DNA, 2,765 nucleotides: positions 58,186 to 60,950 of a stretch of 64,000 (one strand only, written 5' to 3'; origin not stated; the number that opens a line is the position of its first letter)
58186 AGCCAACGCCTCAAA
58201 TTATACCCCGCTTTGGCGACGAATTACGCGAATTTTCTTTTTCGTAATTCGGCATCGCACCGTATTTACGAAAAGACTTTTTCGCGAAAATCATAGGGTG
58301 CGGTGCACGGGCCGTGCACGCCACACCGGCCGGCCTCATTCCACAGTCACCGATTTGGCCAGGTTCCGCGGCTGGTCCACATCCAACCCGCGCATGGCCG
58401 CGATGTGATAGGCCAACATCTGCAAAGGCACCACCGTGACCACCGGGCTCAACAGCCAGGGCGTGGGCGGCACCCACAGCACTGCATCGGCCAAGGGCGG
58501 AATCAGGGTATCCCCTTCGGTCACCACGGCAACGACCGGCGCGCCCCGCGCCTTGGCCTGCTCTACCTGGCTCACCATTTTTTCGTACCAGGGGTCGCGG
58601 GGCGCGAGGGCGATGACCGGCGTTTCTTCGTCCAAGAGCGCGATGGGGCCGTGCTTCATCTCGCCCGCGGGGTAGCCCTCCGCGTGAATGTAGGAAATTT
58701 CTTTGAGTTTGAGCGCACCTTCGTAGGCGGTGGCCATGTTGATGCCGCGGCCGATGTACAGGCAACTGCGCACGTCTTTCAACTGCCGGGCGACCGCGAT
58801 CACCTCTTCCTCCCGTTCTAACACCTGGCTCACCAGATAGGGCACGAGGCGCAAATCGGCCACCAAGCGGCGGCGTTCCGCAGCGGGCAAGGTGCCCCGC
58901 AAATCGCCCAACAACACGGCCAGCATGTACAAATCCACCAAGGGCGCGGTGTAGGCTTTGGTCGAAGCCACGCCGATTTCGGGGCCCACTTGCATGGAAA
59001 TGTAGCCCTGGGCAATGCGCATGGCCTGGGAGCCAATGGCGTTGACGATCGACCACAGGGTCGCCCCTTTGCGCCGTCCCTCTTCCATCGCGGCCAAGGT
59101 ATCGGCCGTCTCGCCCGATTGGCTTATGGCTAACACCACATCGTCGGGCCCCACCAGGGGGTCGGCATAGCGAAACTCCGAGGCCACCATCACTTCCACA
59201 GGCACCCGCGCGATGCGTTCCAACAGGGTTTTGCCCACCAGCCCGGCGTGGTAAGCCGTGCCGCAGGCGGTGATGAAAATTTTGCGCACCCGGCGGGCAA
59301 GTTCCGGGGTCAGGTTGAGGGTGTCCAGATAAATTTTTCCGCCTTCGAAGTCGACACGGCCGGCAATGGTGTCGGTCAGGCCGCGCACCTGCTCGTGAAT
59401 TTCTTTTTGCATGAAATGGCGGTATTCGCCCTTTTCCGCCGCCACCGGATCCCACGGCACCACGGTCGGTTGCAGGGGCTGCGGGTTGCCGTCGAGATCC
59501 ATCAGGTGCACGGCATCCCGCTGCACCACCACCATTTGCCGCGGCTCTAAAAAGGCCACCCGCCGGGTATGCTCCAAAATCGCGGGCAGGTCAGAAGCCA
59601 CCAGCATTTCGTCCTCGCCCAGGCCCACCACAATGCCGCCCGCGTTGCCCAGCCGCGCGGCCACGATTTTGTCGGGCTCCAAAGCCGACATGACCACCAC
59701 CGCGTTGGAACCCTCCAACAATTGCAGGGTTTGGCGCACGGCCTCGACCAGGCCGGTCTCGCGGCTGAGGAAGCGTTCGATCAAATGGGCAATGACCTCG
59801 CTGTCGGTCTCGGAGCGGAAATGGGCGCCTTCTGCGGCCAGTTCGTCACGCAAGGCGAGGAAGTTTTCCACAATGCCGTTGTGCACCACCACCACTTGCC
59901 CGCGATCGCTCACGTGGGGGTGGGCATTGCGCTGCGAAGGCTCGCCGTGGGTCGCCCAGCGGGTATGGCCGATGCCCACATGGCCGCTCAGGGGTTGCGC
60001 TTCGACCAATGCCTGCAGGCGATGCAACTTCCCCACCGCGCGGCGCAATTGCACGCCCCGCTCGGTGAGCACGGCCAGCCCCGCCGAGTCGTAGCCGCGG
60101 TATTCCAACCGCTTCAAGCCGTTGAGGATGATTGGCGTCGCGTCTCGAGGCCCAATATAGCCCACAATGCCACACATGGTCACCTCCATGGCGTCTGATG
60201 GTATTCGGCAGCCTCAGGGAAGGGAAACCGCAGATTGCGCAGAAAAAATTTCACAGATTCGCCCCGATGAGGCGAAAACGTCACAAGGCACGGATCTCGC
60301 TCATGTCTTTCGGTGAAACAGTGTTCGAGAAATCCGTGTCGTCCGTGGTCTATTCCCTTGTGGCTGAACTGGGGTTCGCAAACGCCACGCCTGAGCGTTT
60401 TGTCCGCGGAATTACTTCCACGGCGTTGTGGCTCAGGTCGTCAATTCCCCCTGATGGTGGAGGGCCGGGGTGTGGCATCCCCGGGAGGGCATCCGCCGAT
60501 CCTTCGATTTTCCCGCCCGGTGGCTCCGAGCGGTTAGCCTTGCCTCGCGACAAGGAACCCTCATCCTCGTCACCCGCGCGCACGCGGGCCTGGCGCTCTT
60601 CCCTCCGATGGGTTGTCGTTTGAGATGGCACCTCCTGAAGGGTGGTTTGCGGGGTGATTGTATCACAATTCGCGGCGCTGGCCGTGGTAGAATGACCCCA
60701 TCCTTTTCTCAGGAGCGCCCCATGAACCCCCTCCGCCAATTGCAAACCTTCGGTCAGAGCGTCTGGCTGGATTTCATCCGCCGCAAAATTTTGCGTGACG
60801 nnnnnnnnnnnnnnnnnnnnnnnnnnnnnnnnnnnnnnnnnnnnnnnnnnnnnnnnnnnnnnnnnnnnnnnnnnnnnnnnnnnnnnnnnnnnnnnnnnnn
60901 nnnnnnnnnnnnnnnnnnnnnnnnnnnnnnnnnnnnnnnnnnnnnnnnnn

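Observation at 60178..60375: MITEs sit 20-70 nt upstream of start codons, so they must be part of promoters or 5' UTRs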

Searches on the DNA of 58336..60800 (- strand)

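Call 5: search_rna_families(source=window, start=60100, end=60800, threshold=evalue, max_evalue=1, show_alignments=2)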
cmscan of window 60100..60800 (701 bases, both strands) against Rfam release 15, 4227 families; matches with E-value up to 1: 1.
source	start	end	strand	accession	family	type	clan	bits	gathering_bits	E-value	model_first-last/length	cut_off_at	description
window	60380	60608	-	RF00234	glmS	Cis-reg; riboswitch;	-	39.7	37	9e-08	1-167/167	no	glmS glucosamine-6-phosphate activated ribozyme aptamer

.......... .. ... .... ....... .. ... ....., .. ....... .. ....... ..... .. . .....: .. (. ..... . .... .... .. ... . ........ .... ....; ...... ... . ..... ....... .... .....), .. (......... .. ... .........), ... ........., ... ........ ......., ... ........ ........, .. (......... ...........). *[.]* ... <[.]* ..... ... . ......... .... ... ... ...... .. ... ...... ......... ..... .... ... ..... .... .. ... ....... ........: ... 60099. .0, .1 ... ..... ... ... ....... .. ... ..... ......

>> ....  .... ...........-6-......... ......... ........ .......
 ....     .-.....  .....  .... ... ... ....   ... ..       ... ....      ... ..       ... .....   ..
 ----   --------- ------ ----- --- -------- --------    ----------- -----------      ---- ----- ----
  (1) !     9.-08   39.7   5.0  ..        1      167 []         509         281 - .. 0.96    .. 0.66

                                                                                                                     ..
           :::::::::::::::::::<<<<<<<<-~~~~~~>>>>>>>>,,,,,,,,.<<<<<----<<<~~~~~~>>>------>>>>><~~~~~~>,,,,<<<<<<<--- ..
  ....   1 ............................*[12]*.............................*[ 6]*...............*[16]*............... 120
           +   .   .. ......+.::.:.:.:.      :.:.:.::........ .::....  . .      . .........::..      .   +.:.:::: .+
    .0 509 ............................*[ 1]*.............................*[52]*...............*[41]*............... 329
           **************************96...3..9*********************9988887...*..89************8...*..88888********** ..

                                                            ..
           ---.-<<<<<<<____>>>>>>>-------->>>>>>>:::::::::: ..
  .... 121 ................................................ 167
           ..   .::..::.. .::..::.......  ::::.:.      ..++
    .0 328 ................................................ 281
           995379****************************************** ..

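Call 28: search_rna_families(sources=[L074, L075, L076, L077, L078, L079, L080, L081, L083, L084, L087, L088, L089, L090, L091, L092, L093, L094, L118], threshold=gathering)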
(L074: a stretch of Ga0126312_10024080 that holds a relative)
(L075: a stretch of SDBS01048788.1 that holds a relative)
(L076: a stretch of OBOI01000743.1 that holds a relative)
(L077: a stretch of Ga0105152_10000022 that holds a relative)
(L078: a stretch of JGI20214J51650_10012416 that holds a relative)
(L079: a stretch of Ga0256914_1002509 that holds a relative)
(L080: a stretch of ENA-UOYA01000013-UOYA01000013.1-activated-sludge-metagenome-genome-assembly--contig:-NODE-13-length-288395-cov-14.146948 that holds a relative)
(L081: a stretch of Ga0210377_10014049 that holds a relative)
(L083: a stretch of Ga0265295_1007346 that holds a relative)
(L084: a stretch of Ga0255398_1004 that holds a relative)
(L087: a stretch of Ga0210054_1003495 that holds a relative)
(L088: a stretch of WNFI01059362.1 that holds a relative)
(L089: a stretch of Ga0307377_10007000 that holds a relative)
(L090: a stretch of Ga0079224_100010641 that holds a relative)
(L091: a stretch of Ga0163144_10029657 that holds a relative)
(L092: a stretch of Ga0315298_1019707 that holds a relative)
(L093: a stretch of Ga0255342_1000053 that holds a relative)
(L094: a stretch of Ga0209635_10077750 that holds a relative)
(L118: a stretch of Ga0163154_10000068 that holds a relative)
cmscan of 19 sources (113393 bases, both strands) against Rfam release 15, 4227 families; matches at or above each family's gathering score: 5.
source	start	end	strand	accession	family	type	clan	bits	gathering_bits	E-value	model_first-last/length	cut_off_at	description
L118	5662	5735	-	RF00005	tRNA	Gene; tRNA;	CL00001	71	29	3e-13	1-71/71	no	tRNA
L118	5758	5829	-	RF00005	tRNA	Gene; tRNA;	CL00001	66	29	7e-12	1-71/71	no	tRNA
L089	2592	2812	+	RF00234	glmS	Cis-reg; riboswitch;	-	56.3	37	4.6e-10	1-167/167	no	glmS glucosamine-6-phosphate activated ribozyme aptamer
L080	2789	2947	+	RF00234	glmS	Cis-reg; riboswitch;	-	42.3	37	2.8e-06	1-167/167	no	glmS glucosamine-6-phosphate activated ribozyme aptamer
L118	2676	2902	+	RF00234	glmS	Cis-reg; riboswitch;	-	42.2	37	3.1e-06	1-167/167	no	glmS glucosamine-6-phosphate activated ribozyme aptamer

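Call 53: search_rna_families(sources=[L154, L156, L158, L160], threshold=gathering)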
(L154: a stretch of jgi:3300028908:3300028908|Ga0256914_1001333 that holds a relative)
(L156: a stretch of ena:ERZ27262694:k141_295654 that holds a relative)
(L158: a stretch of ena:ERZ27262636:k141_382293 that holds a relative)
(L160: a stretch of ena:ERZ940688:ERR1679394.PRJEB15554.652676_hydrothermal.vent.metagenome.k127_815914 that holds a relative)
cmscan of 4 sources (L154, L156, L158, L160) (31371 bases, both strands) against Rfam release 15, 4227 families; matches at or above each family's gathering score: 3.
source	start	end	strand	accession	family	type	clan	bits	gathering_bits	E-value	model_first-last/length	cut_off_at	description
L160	2637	2864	+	RF00234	glmS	Cis-reg; riboswitch;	-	50.6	37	4.4e-09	1-167/167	no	glmS glucosamine-6-phosphate activated ribozyme aptamer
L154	2695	2867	+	RF00234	glmS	Cis-reg; riboswitch;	-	41.5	37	1.3e-06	1-167/167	no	glmS glucosamine-6-phosphate activated ribozyme aptamer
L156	2718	2941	+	RF00234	glmS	Cis-reg; riboswitch;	-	37.3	37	1.8e-05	1-167/167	no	glmS glucosamine-6-phosphate activated ribozyme aptamer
